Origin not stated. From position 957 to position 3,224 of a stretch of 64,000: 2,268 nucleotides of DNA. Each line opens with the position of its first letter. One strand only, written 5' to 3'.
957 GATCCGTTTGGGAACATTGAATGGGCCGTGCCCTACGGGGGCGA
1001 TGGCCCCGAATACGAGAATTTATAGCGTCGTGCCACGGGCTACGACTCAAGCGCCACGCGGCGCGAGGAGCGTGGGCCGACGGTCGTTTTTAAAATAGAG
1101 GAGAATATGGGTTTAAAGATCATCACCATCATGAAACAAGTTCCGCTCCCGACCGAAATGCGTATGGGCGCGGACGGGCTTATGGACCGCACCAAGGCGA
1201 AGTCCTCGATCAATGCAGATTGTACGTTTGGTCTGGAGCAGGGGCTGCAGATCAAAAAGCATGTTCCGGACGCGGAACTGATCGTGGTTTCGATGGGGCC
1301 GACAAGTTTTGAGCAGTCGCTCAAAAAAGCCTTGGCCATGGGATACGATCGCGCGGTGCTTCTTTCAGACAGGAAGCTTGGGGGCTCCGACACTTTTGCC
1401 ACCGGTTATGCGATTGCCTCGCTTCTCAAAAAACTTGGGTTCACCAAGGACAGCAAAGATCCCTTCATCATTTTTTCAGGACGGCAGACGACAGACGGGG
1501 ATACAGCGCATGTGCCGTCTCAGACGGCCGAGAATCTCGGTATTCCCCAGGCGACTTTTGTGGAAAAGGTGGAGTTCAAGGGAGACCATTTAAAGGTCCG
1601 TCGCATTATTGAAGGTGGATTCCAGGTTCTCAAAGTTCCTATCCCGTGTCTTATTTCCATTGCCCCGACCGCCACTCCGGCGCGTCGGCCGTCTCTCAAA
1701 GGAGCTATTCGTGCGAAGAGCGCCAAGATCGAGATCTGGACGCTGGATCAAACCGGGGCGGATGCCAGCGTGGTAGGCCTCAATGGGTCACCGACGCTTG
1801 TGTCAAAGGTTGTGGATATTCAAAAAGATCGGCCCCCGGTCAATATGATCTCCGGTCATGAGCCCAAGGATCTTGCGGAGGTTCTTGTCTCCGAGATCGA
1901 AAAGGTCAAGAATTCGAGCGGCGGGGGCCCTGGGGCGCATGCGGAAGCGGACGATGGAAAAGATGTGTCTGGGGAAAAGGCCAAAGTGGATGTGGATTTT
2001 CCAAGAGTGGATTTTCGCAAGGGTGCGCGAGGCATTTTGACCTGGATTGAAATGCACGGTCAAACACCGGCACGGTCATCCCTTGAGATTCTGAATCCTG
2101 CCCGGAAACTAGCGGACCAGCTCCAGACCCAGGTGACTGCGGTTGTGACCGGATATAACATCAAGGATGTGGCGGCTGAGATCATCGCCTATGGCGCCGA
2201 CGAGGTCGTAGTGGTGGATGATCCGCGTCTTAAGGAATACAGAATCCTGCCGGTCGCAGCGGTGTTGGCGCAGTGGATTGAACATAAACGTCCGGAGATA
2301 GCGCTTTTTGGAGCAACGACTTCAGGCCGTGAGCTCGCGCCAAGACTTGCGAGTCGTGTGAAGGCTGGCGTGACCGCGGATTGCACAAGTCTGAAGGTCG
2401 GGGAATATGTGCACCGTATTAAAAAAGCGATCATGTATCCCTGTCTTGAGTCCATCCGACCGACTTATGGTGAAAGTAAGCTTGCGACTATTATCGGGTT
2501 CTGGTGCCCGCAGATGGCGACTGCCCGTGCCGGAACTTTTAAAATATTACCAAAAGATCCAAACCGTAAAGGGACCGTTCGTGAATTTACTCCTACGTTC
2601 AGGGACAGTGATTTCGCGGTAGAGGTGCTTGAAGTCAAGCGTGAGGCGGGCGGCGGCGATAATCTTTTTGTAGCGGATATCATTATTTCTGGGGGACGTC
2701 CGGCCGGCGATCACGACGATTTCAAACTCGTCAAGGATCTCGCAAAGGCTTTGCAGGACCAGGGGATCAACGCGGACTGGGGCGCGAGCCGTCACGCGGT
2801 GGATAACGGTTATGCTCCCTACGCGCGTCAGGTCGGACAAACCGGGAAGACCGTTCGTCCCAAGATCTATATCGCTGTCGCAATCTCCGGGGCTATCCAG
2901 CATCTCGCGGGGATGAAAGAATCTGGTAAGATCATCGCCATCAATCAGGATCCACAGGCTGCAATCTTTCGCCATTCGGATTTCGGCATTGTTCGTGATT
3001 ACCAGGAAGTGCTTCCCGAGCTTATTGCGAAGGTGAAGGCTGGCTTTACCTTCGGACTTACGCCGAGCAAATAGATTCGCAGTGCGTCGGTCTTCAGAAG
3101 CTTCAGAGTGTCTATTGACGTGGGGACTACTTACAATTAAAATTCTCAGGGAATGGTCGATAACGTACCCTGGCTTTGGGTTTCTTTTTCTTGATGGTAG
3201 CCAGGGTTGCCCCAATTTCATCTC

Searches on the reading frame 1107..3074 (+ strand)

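Call 11: search_protein_families(library=pfam, proteins=[window:1107-3074:+], max_evalue=0.01)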
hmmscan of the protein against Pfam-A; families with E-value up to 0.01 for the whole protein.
window:1107-3074:+ (655 aa): 2 families
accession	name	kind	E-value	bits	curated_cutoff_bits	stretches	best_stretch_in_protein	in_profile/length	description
PF01012.27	ETF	-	9e-71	237.8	26.7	2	314-496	5-178/181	Electron transfer flavoprotein domain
PF00766.25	ETF_alpha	-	6.4e-29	100.2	27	1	522-604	4-81/81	Electron transfer flavoprotein FAD-binding domain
